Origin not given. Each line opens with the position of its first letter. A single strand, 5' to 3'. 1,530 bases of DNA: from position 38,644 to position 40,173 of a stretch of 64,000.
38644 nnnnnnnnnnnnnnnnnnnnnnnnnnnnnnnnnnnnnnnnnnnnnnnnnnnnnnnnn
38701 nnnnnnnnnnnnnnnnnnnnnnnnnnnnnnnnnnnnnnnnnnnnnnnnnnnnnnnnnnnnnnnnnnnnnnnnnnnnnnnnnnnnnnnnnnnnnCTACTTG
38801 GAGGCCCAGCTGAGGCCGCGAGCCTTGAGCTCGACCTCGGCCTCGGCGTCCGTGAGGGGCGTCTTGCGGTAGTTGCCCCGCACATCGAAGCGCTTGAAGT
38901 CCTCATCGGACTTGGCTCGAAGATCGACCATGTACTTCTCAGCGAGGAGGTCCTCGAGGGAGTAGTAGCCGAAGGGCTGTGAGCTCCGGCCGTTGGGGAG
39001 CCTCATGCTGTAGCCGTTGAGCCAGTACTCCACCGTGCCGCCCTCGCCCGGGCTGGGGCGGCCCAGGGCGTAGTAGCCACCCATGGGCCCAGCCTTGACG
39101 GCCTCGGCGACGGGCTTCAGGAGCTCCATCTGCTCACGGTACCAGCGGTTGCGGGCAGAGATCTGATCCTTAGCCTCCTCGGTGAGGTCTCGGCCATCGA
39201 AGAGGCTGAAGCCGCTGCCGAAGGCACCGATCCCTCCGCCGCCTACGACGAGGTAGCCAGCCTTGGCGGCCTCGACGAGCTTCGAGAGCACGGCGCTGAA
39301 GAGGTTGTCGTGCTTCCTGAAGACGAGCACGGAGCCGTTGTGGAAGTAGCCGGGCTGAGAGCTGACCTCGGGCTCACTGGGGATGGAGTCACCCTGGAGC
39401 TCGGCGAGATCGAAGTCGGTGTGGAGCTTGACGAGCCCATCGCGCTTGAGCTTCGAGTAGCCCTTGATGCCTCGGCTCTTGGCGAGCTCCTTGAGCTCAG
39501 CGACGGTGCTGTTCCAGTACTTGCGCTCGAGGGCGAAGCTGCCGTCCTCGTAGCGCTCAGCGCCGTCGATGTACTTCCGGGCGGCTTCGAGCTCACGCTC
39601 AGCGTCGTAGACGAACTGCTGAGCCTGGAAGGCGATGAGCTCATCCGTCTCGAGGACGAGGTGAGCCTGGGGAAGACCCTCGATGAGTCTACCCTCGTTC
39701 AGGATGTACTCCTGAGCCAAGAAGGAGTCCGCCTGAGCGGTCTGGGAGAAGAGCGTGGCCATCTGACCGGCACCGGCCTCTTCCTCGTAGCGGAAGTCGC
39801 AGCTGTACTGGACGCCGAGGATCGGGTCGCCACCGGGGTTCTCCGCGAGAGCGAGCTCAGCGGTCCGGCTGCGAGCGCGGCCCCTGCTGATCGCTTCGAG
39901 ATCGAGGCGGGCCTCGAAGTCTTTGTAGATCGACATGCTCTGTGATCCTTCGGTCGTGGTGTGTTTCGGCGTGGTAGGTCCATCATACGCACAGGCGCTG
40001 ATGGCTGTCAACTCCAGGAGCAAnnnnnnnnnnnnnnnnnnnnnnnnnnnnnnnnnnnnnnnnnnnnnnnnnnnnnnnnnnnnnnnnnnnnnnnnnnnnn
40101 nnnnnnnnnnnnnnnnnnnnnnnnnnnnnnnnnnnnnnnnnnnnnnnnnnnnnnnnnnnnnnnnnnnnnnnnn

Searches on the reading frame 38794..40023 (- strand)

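Call 29: search_protein_families(library=pfam, proteins=[window:38794-40023:-], max_evalue=0.001)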
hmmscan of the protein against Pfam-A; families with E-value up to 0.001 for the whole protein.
window:38794-40023:- (409 aa): 1 family
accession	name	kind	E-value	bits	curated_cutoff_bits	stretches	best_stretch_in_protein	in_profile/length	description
PF07498.18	Rho_N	-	0.00013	22.3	24.9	1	173-195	6-28/43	Rho termination factor, N-terminal domain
